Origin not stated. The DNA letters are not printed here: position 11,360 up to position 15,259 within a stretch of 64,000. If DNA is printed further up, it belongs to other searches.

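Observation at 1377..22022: Twenty-kb all-exported copper-redox cluster built from duplicated modules (2 MCO, 2 cupredoxin, 4 FGE-fold, 2 LolA-like, HEAT, PDZ protease)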

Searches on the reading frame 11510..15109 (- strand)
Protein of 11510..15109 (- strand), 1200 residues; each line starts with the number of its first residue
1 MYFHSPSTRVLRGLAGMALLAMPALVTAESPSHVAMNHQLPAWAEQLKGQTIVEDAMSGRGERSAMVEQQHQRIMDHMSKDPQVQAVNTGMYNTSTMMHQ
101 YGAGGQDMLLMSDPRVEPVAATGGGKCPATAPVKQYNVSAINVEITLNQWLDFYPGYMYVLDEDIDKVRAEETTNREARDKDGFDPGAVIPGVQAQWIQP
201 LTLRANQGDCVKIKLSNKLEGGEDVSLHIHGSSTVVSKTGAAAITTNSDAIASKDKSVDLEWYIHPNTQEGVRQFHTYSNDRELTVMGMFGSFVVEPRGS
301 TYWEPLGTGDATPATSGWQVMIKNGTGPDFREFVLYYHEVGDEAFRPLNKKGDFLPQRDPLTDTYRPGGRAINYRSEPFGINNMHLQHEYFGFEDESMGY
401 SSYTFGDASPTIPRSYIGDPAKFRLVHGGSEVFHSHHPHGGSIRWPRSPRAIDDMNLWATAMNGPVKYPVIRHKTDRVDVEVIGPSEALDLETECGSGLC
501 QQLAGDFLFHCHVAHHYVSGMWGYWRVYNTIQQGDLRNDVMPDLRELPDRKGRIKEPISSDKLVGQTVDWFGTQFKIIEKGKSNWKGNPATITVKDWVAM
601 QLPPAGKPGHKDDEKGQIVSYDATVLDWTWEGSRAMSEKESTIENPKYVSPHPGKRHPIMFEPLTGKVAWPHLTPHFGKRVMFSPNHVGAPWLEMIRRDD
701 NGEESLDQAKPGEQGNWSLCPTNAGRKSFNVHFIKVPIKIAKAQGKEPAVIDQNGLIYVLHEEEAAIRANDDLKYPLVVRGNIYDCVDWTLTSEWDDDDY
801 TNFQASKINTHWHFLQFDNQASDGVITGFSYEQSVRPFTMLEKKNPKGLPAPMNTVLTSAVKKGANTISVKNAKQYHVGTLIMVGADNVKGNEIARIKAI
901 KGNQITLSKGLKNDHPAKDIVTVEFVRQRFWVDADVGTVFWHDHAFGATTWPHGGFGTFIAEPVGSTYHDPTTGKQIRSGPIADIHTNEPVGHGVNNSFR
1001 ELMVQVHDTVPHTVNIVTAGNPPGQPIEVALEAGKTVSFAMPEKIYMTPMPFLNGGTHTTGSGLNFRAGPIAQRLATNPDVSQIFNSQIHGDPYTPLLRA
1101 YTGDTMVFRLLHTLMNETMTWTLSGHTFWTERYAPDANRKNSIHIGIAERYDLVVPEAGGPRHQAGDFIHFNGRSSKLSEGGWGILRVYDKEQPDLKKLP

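Call 43: search_protein_representatives(protein=window:11510-15109:-)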
Query: 1200 residues. Proteins with E-value up to 0.001 (for the whole library): 1812; up to 1e-10: 1124; up to 1e-30: 379. The best 150 are listed.
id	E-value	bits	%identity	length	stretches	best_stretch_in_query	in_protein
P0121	0.0e+00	1486.1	50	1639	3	17-1200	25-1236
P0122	0.0e+00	1270.6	47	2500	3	85-1200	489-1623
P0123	0.0e+00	1110.7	44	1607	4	14-1016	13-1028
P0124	1.5e-275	933.7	44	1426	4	111-1011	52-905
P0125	8.2e-267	904.7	43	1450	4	118-1012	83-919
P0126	6.0e-243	825.7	40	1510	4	93-1017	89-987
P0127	2.3e-241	820.4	42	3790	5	114-1013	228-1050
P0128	1.1e-224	765.2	44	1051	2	126-1013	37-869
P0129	2.3e-223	760.8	40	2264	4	117-1009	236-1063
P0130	2.4e-223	760.7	48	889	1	104-988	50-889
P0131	1.2e-218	745.1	46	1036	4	395-1013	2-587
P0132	3.6e-216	737.0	43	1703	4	109-1009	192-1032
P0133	1.2e-214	731.9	41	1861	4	125-1004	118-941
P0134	2.8e-209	714.2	41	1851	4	120-1011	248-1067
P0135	4.6e-201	686.9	40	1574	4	134-989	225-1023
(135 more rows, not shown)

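Call 44: list_cluster_members(proteins=[P0121, P0122, P0123, P0124, P0125, P0126, P0127, P0129, P0132, P0133])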
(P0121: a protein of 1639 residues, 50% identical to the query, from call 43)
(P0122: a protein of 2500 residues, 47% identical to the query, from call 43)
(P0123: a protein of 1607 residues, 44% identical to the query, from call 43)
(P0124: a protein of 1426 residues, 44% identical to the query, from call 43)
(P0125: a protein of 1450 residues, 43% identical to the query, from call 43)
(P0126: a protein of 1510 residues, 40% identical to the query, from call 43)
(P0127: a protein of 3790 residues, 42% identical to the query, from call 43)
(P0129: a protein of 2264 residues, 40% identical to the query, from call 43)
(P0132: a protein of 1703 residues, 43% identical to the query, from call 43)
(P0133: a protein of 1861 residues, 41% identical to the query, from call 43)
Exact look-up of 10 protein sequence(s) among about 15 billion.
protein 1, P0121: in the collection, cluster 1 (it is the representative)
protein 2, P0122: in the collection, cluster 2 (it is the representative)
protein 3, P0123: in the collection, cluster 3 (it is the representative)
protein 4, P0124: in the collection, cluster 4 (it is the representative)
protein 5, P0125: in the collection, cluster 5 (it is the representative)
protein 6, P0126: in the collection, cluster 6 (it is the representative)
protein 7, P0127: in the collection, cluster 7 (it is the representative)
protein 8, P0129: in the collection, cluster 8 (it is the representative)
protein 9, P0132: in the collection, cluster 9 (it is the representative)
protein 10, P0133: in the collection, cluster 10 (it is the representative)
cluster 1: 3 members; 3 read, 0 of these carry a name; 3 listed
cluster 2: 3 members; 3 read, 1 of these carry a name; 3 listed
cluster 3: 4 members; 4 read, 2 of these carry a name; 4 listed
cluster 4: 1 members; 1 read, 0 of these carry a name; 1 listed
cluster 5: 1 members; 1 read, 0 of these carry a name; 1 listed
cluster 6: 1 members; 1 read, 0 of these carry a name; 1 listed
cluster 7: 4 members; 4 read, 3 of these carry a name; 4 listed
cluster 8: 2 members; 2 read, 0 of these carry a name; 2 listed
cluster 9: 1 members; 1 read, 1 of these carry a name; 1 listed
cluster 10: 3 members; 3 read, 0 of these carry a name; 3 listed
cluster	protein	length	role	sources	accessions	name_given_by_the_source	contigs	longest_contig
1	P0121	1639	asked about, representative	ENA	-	-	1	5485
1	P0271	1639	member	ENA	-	-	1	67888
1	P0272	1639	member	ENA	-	-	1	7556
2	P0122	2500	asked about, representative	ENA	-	-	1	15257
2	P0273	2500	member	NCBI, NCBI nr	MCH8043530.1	MAG: DUF3347 domain-containing protein [Planctomycetes bacterium] | DUF3347 domain-containing protein [Planctomycetota bacterium]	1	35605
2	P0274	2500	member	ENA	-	-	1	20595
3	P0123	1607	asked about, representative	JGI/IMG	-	hypothetical protein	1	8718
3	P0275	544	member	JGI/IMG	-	hypothetical protein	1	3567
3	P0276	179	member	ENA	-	-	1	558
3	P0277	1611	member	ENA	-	-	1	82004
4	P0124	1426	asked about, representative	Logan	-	-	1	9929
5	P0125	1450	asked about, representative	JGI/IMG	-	-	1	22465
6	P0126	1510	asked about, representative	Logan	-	-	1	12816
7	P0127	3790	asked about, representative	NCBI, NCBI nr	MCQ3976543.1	MAG: hypothetical protein DPW09_24185, partial [Anaerolineae bacterium] | hypothetical protein [Anaerolineae bacterium]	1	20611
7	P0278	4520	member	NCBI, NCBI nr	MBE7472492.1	MAG: DUF11 domain-containing protein [Anaerolineales bacterium] | DUF11 domain-containing protein [Anaerolineales bacterium]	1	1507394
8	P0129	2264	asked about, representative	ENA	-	-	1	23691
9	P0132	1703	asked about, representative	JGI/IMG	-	hypothetical protein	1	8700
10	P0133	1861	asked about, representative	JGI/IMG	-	-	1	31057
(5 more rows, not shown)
